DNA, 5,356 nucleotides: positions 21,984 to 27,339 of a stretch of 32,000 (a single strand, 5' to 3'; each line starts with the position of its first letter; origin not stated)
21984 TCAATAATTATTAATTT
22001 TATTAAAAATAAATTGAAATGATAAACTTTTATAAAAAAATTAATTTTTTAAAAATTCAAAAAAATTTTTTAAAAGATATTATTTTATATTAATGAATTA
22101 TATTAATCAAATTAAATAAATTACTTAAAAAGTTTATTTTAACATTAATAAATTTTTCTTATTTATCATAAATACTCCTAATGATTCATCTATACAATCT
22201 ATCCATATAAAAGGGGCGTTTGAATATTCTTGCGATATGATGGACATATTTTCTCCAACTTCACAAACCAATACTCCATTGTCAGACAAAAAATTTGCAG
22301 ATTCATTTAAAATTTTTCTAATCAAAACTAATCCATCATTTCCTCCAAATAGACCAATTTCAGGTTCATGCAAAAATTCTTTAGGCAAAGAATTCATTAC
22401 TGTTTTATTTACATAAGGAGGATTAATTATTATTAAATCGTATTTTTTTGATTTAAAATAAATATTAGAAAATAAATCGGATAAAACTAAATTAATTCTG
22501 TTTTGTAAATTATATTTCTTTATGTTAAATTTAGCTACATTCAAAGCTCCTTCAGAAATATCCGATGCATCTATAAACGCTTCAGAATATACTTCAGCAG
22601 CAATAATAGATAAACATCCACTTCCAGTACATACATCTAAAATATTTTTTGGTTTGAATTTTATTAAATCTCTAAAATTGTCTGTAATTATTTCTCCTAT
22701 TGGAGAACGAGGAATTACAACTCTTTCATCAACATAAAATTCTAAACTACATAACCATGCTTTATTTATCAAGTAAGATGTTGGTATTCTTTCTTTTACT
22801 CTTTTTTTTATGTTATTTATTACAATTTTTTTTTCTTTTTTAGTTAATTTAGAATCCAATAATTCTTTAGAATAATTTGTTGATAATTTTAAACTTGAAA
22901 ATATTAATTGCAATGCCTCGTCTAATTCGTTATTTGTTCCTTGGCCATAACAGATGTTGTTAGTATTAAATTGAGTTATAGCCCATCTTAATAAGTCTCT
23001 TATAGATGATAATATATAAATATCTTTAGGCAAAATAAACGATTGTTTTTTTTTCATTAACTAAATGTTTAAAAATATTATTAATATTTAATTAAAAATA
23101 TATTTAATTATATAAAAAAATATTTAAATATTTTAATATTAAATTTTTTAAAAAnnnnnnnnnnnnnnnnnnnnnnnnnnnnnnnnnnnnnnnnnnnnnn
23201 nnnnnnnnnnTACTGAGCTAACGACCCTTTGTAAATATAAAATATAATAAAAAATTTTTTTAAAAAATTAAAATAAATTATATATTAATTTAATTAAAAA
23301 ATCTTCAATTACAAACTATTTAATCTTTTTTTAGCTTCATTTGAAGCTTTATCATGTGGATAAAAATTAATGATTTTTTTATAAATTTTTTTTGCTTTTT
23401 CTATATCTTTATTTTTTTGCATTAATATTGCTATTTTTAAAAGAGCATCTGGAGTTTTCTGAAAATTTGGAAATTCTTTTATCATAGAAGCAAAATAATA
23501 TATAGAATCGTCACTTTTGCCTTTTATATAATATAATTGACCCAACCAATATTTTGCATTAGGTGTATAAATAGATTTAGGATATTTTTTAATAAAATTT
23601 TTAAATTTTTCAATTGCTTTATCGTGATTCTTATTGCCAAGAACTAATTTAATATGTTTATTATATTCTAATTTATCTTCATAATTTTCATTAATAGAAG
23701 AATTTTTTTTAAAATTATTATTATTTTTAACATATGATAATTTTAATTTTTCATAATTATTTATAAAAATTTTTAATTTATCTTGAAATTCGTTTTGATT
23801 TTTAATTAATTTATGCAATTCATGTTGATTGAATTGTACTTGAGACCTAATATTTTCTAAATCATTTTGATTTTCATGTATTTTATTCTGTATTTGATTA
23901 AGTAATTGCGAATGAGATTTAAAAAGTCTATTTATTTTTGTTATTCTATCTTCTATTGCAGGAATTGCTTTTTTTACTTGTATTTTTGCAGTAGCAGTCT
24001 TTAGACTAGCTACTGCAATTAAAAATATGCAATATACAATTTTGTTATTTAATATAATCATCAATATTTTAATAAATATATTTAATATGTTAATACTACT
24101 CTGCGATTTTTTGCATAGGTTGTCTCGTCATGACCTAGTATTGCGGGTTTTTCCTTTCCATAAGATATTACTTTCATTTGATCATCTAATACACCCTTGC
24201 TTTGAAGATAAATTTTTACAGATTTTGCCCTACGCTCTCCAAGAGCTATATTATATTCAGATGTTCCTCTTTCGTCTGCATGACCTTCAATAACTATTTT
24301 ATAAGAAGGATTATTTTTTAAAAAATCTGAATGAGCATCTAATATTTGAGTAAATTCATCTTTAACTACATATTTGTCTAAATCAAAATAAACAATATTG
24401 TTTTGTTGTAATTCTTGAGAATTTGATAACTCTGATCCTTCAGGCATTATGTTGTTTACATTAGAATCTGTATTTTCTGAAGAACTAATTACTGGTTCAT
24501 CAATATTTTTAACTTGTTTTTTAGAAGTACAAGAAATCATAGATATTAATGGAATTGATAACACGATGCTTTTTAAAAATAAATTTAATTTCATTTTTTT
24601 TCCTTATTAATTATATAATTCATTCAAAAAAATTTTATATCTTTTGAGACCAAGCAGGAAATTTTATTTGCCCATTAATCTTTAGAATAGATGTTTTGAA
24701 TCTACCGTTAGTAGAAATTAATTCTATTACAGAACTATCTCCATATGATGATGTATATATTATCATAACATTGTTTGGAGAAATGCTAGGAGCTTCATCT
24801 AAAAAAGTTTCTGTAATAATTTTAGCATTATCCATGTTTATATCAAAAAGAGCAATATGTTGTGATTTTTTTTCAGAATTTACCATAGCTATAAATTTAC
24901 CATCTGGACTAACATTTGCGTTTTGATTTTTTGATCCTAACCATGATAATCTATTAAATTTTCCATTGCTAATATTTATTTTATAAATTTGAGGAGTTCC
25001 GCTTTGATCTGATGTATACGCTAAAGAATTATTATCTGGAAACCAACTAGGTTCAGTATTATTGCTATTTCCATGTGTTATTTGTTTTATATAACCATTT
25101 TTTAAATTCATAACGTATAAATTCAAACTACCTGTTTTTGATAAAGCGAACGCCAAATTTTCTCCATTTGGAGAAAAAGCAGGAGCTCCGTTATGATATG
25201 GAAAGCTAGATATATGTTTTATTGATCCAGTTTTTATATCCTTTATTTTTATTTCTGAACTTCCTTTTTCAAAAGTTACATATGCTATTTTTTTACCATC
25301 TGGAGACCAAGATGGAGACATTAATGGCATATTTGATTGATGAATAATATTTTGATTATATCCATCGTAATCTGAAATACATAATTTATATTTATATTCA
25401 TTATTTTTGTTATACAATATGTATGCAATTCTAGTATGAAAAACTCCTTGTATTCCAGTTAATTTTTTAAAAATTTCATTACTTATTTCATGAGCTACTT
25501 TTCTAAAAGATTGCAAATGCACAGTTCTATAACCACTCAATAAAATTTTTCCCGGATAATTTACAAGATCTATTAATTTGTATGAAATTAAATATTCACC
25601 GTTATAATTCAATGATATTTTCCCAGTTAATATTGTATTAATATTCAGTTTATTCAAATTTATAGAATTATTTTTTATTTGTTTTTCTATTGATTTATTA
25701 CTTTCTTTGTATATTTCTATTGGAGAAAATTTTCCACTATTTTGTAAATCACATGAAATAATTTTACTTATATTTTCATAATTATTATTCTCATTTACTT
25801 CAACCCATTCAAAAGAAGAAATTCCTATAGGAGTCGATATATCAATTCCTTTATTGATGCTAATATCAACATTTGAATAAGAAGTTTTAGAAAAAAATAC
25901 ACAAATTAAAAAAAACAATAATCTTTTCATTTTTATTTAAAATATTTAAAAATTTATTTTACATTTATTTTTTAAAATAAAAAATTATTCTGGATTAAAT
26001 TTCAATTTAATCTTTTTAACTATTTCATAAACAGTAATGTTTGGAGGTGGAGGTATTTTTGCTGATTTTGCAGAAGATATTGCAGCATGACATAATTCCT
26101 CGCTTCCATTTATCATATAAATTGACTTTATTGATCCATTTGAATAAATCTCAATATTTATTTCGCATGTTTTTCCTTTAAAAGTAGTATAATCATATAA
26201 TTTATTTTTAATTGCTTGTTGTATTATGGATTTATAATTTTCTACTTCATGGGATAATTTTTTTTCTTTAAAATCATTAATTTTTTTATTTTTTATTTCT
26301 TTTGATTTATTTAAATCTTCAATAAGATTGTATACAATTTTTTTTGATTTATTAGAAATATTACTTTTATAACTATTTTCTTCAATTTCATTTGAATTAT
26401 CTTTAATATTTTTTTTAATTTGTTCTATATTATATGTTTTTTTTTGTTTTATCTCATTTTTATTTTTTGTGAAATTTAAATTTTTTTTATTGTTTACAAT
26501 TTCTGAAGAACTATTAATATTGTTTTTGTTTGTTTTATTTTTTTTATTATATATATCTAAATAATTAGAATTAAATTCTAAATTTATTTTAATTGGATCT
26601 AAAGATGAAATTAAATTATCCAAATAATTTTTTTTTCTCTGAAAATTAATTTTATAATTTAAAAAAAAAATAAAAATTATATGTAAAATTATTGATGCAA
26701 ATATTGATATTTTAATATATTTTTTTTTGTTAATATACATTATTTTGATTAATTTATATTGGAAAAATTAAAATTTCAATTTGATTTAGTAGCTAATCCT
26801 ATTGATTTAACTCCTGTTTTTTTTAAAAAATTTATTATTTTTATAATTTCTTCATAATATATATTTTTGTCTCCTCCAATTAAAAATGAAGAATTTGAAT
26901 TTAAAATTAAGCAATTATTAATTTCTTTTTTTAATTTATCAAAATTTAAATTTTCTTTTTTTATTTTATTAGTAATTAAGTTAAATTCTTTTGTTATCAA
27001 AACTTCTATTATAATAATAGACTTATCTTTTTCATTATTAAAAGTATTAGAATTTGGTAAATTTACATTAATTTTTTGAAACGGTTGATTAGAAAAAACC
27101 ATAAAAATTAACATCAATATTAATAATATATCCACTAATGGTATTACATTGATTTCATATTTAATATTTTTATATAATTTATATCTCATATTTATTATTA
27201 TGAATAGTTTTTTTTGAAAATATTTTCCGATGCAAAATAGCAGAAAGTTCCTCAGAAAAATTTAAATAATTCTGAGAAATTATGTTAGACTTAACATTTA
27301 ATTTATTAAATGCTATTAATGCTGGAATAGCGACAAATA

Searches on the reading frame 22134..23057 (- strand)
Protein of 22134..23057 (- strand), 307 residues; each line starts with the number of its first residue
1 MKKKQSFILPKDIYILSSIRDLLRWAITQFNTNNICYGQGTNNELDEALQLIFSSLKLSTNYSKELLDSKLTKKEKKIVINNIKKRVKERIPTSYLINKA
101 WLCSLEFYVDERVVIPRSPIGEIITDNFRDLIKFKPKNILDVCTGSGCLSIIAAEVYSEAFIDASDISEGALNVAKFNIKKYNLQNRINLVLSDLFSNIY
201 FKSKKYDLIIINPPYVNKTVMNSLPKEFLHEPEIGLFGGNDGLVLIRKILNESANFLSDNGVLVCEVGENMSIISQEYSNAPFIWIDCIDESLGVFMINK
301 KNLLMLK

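Call 42: search_protein_families(library=ncbifam, proteins=[window:22134-23057:-], max_evalue=0.00001)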
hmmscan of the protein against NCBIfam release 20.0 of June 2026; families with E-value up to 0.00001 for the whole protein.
window:22134-23057:- (307 aa): 18 families
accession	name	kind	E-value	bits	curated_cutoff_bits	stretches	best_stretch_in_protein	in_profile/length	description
TIGR03533.1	L3_gln_methyl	equivalog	2.1e-118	394.8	229.7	1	16-300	1-284/284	50S ribosomal protein L3 N(5)-glutamine methyltransferase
TIGR00536.1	hemK_fam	subfamily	7.5e-72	241.8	115.5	1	18-302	2-278/286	HemK family protein methyltransferase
TIGR03534.1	RF_mod_PrmC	equivalog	2e-51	174.9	199.1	1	55-271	9-223/253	peptide chain release factor N(5)-glutamine methyltransferase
NF002421.0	PRK01544.1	equivalog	2.5e-26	92.5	567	1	133-270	136-272/524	bifunctional peptide chain release factor N(5)-glutamine methyltransferase PrmC/tRNA (guanosine(46)-N7)-methyltransferase TrmB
NF011529.0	PRK14968.1-3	equivalog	8.6e-21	74.3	162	1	131-263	30-152/198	putative methyltransferase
TIGR03704.1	PrmC_rel_meth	equivalog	1.3e-19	70.6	248.8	1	81-273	32-222/251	putative protein N(5)-glutamine methyltransferase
TIGR00537.1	hemK_rel_arch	hypoth_equivalog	4.2e-14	52.6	87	1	130-263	14-136/179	HemK2/MTQ2 family protein methyltransferase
NF047853.1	tRm6a37MtseTrmN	equivalog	4.9e-12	46.1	350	1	137-221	45-130/244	tRNA(1)(Val) (adenine(37)-N(6))-methyltransferase TrmN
NF011530.0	PRK14968.1-4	equivalog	7.5e-11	41.7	243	1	137-264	41-154/202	putative methyltransferase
NF001785.0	PRK00517.2-2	equivalog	2e-08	33.8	188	1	132-226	142-230/282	50S ribosomal protein L11 methyltransferase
NF007023.0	PRK09489.1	equivalog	2.6e-08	33.4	295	1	138-217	199-273/342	16S rRNA (guanine(1207)-N(2))-methyltransferase RsmC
NF001784.0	PRK00517.2-1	equivalog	6.3e-08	32.5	244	1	135-212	151-228/290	50S ribosomal protein L11 methyltransferase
NF011527.0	PRK14968.1-1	equivalog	7.4e-08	32.3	242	1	137-264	36-148/192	putative methyltransferase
NF001244.0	PRK00216.1-5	equivalog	4.1e-07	29.5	216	1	131-210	44-123/236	bifunctional demethylmenaquinone methyltransferase/2-methoxy-6-polyprenyl-1,4-benzoquinol methylase UbiE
NF008725.1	PRK11727.1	equivalog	1.9e-06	27.7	302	1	133-217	96-185/293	23S rRNA (adenine(1618)-N(6))-methyltransferase RlmF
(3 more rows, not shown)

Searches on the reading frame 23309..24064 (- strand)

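Call 42: search_protein_families(library=ncbifam, proteins=[window:23309-24064:-], max_evalue=0.00001)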
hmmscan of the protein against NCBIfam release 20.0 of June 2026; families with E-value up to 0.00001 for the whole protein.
window:23309-24064:- (251 aa): 4 families
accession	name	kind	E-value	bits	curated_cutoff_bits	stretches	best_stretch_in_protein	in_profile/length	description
NF008068.0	PRK10803.1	equivalog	1.7e-56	192.1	383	1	9-251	9-263/263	cell division protein CpoB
TIGR02795.1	tol_pal_ybgF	equivalog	1.4e-40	138.6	90.1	1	133-248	4-119/119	tol-pal system protein YbgF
TIGR03302.1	OM_YfiO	subfamily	3.3e-08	33.3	81.4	0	180-240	45-105/239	outer membrane protein assembly factor BamD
NF033758.1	gliding_GltE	equivalog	4.3e-07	29.3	225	1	168-242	86-157/411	adventurous gliding motility TPR repeat lipoprotein GltE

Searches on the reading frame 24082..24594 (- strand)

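Call 42: search_protein_families(library=ncbifam, proteins=[window:24082-24594:-], max_evalue=0.00001)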
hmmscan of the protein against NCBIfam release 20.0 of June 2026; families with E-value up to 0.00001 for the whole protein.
window:24082-24594:- (170 aa): 24 families
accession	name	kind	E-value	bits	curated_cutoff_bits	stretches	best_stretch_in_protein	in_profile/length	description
NF008067.1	PRK10802.1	equivalog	1.9e-69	232.9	261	1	1-170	1-171/171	peptidoglycan-associated lipoprotein Pal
TIGR02802.1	Pal_lipo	equivalog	4.3e-45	152.1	125.35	1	68-170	2-104/104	peptidoglycan-associated lipoprotein Pal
NF053611.1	YiaD_Gzip_OmpA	equivalog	1.8e-25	89.8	175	1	61-167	97-203/206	YiaD family glycine zipper/OmpA-like lipoprotein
NF052230.1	T9SS_PorE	exception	8.8e-20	70.5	600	1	65-153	515-602/648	PorE family type IX secretion system protein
NF053613.1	OMP_toxin_LptF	equivalog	9.5e-20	71.3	400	1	68-169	143-244/256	lipotoxin F family OmpA-related lipoprotein LptF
TIGR03789.1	pdsO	hypoth_equivalog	4.1e-19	69.2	152.2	1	38-169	113-242/243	sortase-associated OmpA-like protein PdsO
NF045787.1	OmpABordt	equivalog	1.3e-18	67.4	200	1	59-166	78-185/194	outer membrane protein OmpA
NF053607.1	CHU_0125_OmpA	equivalog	3.4e-18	65.5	620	1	56-165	522-631/639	CHU_0125 family OmpA-like outer membrane integrity protein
NF053585.1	OMP_LP_YfiB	equivalog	2.2e-16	60.2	128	1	49-167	38-157/163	outer membrane lipoprotein YfiB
NF033763.1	exchanger_TraB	exception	2.6e-16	58.7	700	1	67-169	393-496/522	outer membrane exchange protein TraB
NF053612.1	anchor_PA1041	equivalog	6.1e-16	59.1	250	1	62-168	127-233/236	PA1041 family peptidoglycan-binding anchor lipoprotein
NF008071.1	PRK10808.1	equivalog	7e-12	45.4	277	1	55-155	220-321/358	porin OmpA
NF047620.1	FlgprotMotYVib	equivalog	2.3e-10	40.6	400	1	66-169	161-265/271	flagellar protein MotY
TIGR03350.1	type_VI_ompA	equivalog_domain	1.3e-09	38.1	139.8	1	65-167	29-134/137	type VI secretion system protein TssL, long form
NF047726.1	AutTranAdhPGAsTpgA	equivalog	1.3e-09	37.7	350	1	46-147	134-238/268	trimeric autotransporter adhesin/peptidogylcan-associated protein TpgA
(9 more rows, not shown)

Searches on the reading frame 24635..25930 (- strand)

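Call 42: search_protein_families(library=ncbifam, proteins=[window:24635-25930:-], max_evalue=0.00001)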
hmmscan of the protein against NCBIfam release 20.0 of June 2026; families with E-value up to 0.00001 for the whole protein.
window:24635-25930:- (431 aa): 5 families
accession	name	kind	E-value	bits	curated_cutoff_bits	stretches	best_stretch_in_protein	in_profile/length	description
TIGR02800.1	propeller_TolB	equivalog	7.6e-151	502.8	343.15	1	12-428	2-418/418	Tol-Pal system beta propeller repeat protein TolB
NF002183.0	PRK01029.1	equivalog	1.3e-37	129.8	405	3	292-429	284-424/429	Tol-Pal system protein TolB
NF003124.0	PRK04043.1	equivalog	1.6e-20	73.3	428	1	4-408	4-400/419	Tol-Pal system protein TolB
NF053518.1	DipepPtdsDpp5Prph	equivalog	2e-17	63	900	1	268-371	41-146/655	dipeptidyl-peptidase Dpp5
NF033523.0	lasso_peptidase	equivalog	1.7e-10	40.3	400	0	204-265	91-152/638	Atxe2 family lasso peptide isopeptidase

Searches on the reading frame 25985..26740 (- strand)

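Call 43: search_protein_families(library=ncbifam, proteins=[window:25985-26740:-], max_evalue=0.00001)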
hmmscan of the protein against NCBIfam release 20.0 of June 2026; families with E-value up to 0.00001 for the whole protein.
window:25985-26740:- (251 aa): 2 families
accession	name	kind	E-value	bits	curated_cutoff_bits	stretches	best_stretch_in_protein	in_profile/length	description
TIGR02794.1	tolA_full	equivalog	4.7e-37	128.1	59.45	2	147-250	259-362/362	cell envelope integrity protein TolA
NF007065.0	PRK09510.1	equivalog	3.2e-26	92.3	213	1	159-250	295-386/387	cell envelope integrity protein TolA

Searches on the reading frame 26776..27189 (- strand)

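Call 43: search_protein_families(library=ncbifam, proteins=[window:26776-27189:-], max_evalue=0.00001)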
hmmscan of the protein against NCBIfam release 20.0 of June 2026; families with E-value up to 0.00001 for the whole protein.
window:26776-27189:- (137 aa): 5 families
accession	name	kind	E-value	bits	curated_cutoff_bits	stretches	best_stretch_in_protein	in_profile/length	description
TIGR02801.1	tolR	equivalog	2.9e-35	121.7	127.3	1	10-135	2-129/129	protein TolR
NF008248.0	PRK11024.1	equivalog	2.3e-30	105.5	162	1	4-136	7-141/142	colicin uptake protein TolR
NF008429.0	PRK11267.1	equivalog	1.1e-14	54.7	216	1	10-134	15-134/141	TonB system transport protein ExbD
TIGR02803.1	ExbD_1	equivalog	1.7e-13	50.8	152.95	1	11-133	2-119/122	TonB system transport protein ExbD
TIGR02804.1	ExbD_2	equivalog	2.5e-09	37.6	123.45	1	12-134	3-119/121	TonB system transport protein ExbD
